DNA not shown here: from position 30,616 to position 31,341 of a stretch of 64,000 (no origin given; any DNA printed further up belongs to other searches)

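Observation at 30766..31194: Phage-encoded HD-domain small alarmone hydrolase candidate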

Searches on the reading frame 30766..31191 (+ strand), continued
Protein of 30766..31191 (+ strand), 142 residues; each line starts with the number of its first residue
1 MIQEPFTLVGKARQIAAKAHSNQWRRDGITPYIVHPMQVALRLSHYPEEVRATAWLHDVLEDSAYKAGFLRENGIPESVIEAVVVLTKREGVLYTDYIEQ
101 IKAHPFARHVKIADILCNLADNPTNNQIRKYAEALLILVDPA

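Call 22: search_solved_structures(query=A1, max_evalue=0.001, show_alignments=5)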
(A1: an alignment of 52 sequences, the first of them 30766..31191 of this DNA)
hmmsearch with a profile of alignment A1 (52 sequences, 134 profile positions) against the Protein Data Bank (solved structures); distinct sequences matched with E-value up to 0.001: 23.
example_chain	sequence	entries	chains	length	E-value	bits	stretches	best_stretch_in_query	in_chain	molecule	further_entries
7smg_A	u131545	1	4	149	1e-37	132.1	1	3-133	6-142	(p)ppApp hydrolase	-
7oiw_A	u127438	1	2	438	1.1e-21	80.2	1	5-130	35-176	GTP pyrophosphokinase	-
5xnx_A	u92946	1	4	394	6.7e-21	77.7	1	4-132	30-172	Bifunctional (p)ppGpp synthase/hydrolase RelA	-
8fr8_I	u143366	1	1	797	7e-20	74.4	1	3-132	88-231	GTP pyrophosphokinase RelA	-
8acu_A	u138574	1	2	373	3.1e-19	72.3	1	4-130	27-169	GTP pyrophosphokinase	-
6yxa_A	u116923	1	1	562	7.8e-19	71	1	4-130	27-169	GTP pyrophosphokinase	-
7qps_A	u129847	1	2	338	1.8e-18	69.8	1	7-116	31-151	ACT domain protein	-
1vj7_A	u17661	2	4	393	1.9e-18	69.7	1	4-118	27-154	Bifunctional RELA/SPOT | Bifunctional (p)ppGpp synthase/hydrolase RelA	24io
7qpr_A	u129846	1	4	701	9.4e-18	67.5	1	7-115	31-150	ACT domain protein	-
7ohg_A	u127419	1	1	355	4.1e-17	65.4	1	5-122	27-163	Guanosine-3',5'-bis(Diphosphate) 3'-pyrophosphohydrolase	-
6s2t_A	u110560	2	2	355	4.1e-17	65.4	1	5-122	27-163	(P)ppGpp synthetase I, SpoT/RelA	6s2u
6s2v_A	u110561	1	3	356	4.2e-17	65.4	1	5-122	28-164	(P)ppGpp synthetase I, SpoT/RelA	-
4yf1_A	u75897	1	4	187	8.5e-17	64.4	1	3-115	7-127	Lmo0812 protein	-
6z3n_AAA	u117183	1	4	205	2.1e-16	63.1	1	3-127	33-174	Hydrolase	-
6yvc_A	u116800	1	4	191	2.2e-16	63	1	4-127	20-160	Bifunctional (P)ppGpp synthetase/guanosine-3',5'-bis(Diphosphate) 3'-pyrophosphohydrolase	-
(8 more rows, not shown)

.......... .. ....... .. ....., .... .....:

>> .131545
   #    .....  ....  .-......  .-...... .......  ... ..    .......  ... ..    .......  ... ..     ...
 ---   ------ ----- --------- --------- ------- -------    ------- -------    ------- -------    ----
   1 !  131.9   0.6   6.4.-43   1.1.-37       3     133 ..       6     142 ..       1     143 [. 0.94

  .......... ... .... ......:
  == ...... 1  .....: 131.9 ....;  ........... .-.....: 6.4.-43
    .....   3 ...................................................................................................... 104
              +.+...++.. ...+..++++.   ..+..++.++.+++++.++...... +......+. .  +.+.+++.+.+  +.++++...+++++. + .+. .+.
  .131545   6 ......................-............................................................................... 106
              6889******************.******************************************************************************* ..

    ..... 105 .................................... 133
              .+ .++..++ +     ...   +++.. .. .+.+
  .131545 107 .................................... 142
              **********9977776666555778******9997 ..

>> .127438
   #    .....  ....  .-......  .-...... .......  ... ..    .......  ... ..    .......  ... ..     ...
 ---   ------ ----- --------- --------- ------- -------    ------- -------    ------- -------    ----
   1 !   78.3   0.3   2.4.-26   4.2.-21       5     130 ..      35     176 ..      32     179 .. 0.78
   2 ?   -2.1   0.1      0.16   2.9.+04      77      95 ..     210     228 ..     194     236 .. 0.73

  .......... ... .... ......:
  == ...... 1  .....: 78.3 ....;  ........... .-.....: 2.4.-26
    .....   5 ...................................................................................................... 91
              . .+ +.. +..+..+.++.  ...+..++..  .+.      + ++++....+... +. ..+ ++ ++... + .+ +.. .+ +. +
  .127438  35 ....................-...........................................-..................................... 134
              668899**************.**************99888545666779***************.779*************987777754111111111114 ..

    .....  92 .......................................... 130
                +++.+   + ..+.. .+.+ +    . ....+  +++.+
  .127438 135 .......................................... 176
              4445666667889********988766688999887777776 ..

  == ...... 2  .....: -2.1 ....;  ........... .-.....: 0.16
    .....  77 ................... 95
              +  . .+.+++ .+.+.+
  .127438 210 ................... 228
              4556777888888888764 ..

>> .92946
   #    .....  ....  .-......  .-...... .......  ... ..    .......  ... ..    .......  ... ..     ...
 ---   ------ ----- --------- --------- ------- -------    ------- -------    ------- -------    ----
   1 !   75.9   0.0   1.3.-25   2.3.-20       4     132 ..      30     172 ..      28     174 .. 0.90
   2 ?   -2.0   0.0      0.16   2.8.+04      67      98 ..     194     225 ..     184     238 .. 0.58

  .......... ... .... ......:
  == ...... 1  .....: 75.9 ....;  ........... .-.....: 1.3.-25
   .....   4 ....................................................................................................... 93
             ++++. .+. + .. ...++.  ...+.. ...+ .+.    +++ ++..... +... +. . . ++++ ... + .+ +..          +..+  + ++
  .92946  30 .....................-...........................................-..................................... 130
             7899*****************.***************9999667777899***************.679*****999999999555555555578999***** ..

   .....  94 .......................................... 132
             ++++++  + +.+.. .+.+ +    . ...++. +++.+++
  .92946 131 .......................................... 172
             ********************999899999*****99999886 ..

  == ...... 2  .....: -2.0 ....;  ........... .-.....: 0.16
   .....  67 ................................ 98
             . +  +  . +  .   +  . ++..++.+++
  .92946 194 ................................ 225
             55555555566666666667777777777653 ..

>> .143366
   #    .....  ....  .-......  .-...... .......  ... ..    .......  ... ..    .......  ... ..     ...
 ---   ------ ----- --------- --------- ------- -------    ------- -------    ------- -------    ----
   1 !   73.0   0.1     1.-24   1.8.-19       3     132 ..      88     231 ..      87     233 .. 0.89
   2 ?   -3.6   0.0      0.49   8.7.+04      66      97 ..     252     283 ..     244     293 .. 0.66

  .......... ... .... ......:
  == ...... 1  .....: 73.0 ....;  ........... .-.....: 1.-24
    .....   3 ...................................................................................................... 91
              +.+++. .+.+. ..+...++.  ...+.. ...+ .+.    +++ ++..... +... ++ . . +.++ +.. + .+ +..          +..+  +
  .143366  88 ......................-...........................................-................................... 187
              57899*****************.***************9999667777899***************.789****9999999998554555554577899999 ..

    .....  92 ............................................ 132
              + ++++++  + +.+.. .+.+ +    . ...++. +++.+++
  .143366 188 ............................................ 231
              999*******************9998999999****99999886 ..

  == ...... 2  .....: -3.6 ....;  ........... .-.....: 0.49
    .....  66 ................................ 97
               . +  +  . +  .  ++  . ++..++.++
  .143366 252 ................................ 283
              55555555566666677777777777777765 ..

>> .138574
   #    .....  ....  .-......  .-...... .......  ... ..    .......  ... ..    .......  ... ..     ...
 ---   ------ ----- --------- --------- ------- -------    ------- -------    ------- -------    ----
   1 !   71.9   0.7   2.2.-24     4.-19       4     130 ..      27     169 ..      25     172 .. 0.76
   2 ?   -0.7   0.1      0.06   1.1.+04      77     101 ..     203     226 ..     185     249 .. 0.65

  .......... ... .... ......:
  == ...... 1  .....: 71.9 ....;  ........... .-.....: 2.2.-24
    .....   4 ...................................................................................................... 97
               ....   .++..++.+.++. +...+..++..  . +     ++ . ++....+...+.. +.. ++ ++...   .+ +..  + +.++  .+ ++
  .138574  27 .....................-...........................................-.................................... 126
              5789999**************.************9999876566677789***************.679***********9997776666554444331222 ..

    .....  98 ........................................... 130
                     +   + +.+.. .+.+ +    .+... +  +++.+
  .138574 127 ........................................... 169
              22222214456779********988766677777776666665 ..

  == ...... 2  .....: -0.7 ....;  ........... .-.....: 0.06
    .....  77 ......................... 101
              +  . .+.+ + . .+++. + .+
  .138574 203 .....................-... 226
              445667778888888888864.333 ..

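Call 24: find_encoding_contigs(protein=window:30766-31191:+, flank=10000, max_places=4)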
Protein window:30766-31191:+ (142 aa): 4 contigs read that carry it; 2 places shown.
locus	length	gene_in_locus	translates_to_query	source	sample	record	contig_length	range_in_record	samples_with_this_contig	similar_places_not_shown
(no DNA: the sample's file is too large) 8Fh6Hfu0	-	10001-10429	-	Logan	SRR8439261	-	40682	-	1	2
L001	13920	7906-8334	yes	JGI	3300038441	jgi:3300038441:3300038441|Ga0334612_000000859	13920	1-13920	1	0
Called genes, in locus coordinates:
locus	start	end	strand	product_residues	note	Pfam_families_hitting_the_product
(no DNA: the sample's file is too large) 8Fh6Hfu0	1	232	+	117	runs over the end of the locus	-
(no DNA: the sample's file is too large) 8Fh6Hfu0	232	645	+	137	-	-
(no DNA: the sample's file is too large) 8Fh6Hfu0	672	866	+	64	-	-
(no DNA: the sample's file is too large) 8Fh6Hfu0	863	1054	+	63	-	-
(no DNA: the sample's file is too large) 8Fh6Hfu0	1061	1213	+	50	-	-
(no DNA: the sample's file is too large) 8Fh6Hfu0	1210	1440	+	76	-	-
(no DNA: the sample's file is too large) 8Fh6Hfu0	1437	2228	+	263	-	-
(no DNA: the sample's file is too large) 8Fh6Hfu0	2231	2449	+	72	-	-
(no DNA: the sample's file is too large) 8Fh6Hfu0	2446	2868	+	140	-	-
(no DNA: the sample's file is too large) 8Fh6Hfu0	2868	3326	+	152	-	-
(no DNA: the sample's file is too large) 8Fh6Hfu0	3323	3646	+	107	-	-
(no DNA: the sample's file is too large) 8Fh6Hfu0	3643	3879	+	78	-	-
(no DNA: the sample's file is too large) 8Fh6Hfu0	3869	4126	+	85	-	-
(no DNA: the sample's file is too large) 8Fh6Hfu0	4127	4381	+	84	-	-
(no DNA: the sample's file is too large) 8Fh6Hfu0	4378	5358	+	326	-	PF01145:Band_7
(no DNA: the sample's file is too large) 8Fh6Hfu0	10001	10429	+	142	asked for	-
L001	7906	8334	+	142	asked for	-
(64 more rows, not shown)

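Call 29: predict_structure(alignment_id=A1)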
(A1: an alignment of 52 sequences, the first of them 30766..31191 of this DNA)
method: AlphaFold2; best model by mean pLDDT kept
length: 142 residues; sequences in the alignment: 52
mean_pLDDT: 95.7   pTM: 0.90
mean pLDDT of the five models: 95.7, 95.4, 95.4, 95.1, 95.0
residues with pLDDT >= 90: 134; 70-90: 3; 50-70: 4; < 50: 1
segments of 3 or more residues with pLDDT < 50: none
pLDDT, mean of each block of 10 residues (from residue 1): 77 98 96 98 98 98 97 98 98 98 98 98 97 97 69
secondary structure, 60 per line:
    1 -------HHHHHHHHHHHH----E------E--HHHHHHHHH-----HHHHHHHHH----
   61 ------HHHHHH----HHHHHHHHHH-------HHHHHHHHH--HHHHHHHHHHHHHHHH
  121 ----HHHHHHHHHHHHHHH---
elements in order: H8-19 H34-42 H48-56 H67-72 H77-86 H94-102 H105-120 H125-139

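Call 32: fold_search(model_id=the predicted structure, library=pdb)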
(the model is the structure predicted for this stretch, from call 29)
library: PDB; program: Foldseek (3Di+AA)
matches with E <= 10: 141; with E <= 0.001: 33
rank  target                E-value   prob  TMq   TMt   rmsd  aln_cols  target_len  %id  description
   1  7smg_D                1.6e-09  1.00  0.87  0.87   1.8       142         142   34  Crystal structure of a (p)ppApp hydrolase from Bacteroides caccae (released 2022-11-09)
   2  7smg_A                2.2e-09  1.00  0.81  0.82   2.1       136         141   32  Crystal structure of a (p)ppApp hydrolase from Bacteroides caccae (released 2022-11-09)
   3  7smg_C                6.1e-09  1.00  0.85  0.84   2.1       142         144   34  Crystal structure of a (p)ppApp hydrolase from Bacteroides caccae (released 2022-11-09)
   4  7smg_B                8.6e-09  1.00  0.80  0.79   2.3       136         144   32  Crystal structure of a (p)ppApp hydrolase from Bacteroides caccae (released 2022-11-09)
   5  9chy_B                1.1e-06  1.00  0.73  0.60   3.2       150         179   25  Crystal structure of the human MESH1 (D66K)-PAPS complex (released 2025-12-10)
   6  9chy_A                1.8e-06  1.00  0.76  0.62   2.7       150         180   27  Crystal structure of the human MESH1 (D66K)-PAPS complex (released 2025-12-10)
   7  6z3o_AAA              6.1e-06  1.00  0.79  0.64   2.5       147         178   31  The E74Q mutant of Small Alarmone Hydrolase SAH from Pseudomonas aeruginosa PAO1 (released 2021-01-27)
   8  3nqw_A                7.4e-06  1.00  0.77  0.63   2.9       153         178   26  A metazoan ortholog of SpoT hydrolyzes ppGpp and plays a role in starvation responses (released 2010-09-08)
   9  3nr1_A                8.6e-06  1.00  0.74  0.60   3.1       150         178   26  A metazoan ortholog of SpoT hydrolyzes ppGpp and plays a role in starvation responses (released 2010-09-08)
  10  6z3o_BBB              1.0e-05  1.00  0.80  0.65   2.4       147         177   28  The E74Q mutant of Small Alarmone Hydrolase SAH from Pseudomonas aeruginosa PAO1 (released 2021-01-27)
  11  6yvc_C                1.0e-05  1.00  0.79  0.65   2.7       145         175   29  Crystal structure of the small alarmone hydrolase (SAH) of Pseudomonas aeruginosa (released 2021-05-12)
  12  5vxa_A                1.1e-05  1.00  0.75  0.62   2.9       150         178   27  Structure of the human Mesh1-NADPH complex (released 2018-05-23)
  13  6z3n_AAA              1.2e-05  1.00  0.79  0.65   2.7       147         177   29  Apo Structure of a Hydrolase from Pseudomonas aeruginosa PAO1 (released 2021-06-09)
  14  6yvc_B                1.9e-05  1.00  0.80  0.67   2.5       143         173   29  Crystal structure of the small alarmone hydrolase (SAH) of Pseudomonas aeruginosa (released 2021-05-12)
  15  6yvc_D                2.2e-05  1.00  0.79  0.66   2.5       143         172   28  Crystal structure of the small alarmone hydrolase (SAH) of Pseudomonas aeruginosa (released 2021-05-12)
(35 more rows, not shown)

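Call 50: search_protein_families(library=pfam, alignment_id=A2, max_evalue=0.01)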
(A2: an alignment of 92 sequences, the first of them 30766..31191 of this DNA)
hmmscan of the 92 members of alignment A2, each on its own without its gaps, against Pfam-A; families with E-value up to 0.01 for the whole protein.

A. member 1, window:30766-31191:+ (142 aa): 1 family
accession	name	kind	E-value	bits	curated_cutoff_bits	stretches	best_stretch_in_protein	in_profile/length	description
PF13328.12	HD_4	-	8.3e-05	22.8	27.2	1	12-63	1-53/156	HD domain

B. families by the number of members that match (of 92 scanned): 29 families (the first 25 are shown)
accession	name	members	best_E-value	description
PF25283.1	DUF7873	1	3.5e-67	Family of unknown function (DUF7873)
PF04404.17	ERF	1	5.8e-39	ERF superfamily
PF03796.21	DnaB_C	1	1.9e-26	DnaB-like helicase C terminal domain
PF18143.6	HAD_SAK_2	1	3.6e-25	HAD domain in Swiss Army Knife RNA repair proteins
PF13392.12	HNH_3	1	7.9e-16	HNH endonuclease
PF06067.16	DUF932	1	9.5e-16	Domain of unknown function (DUF932)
PF19612.4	DUF6117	1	7.9e-15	Family of unknown function (DUF6117)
PF14216.11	DUF4326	1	1.9e-14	Domain of unknown function (DUF4326)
PF06745.19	ATPase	1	4e-08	KaiC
PF01145.31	Band_7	1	7.8e-08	SPFH domain / Band 7 family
PF11753.13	DUF3310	1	1.4e-07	Protein of unknwon function (DUF3310)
PF00772.26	DnaB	1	8.4e-07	DnaB-like helicase N terminal domain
PF00092.34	VWA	1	4.5e-05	von Willebrand factor type A domain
PF13519.12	VWA_2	1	7.2e-05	von Willebrand factor type A domain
PF13328.12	HD_4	1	8.3e-05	HD domain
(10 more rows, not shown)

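Call 51: find_encoding_contigs(protein=P0002, flank=6000, max_places=1)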
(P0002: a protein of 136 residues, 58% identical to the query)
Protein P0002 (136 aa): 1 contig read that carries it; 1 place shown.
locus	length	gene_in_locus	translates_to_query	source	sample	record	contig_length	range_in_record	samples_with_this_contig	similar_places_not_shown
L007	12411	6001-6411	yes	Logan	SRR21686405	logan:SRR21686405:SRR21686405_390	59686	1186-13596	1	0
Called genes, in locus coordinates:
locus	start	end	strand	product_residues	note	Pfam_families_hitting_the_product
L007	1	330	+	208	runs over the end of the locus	-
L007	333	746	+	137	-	-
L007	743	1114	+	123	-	-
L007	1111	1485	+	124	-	PF11750:DUF3307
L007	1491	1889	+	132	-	-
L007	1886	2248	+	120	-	-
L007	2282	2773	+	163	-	PF01464:SLT, PF06737:Transglycosylas (weak)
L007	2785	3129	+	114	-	-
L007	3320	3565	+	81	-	-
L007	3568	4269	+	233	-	-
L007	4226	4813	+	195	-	PF13392:HNH_3 (weak)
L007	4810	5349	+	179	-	PF08241:Methyltransf_11 (weak)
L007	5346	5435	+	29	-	-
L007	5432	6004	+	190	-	PF13578:Methyltransf_24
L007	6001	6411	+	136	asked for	-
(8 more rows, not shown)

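Call 52: find_encoding_contigs(protein=P0005, flank=6000, max_places=1)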
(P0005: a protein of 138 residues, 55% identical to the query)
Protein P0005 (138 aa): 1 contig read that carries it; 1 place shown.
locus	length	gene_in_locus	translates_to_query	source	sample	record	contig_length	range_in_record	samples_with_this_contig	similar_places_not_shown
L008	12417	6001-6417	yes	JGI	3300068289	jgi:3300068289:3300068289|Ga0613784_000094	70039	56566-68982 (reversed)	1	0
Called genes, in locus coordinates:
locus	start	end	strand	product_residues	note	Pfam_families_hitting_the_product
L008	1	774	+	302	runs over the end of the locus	-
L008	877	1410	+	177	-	-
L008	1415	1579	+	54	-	-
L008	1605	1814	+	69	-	-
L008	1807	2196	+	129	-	-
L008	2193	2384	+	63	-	-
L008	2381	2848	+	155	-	-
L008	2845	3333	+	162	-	-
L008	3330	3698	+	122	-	-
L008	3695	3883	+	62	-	-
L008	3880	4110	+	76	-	-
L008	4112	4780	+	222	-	-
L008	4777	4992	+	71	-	-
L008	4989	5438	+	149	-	PF13489:Methyltransf_23 (weak), PF08241:Methyltransf_11 (weak)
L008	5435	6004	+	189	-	PF13578:Methyltransf_24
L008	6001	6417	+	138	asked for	-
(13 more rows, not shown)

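Call 53: find_encoding_contigs(protein=P0017, flank=6000, max_places=1)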
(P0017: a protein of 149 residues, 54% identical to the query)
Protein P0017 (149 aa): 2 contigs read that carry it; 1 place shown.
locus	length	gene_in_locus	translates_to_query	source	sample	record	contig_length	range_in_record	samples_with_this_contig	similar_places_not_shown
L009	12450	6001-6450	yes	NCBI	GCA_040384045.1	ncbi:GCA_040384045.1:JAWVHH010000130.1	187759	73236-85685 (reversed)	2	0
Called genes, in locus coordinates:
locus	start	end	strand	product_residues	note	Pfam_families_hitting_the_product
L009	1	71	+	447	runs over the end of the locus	PF02689:Herpes_Helicase (faint), PF13245:AAA_19, PF13604:AAA_30, PF05970:PIF1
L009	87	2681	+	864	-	PF08800:BT4734-like_N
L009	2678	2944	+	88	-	-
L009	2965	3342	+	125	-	-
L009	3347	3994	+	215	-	PF14354:Lar_restr_allev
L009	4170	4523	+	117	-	-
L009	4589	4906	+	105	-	-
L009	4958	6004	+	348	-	PF00145:DNA_methylase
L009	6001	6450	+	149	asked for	PF13328:HD_4 (weak)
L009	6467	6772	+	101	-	-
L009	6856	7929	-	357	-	PF13102:Phage_int_SAM_5 (weak), PF00589:Phage_integrase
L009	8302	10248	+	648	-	PF00270:DEAD, PF00271:Helicase_C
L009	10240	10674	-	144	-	PF16798:DUF5069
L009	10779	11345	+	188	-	PF02622:DUF179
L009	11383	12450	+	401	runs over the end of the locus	PF00926:DHBP_synthase, PF00925:GTP_cyclohydro2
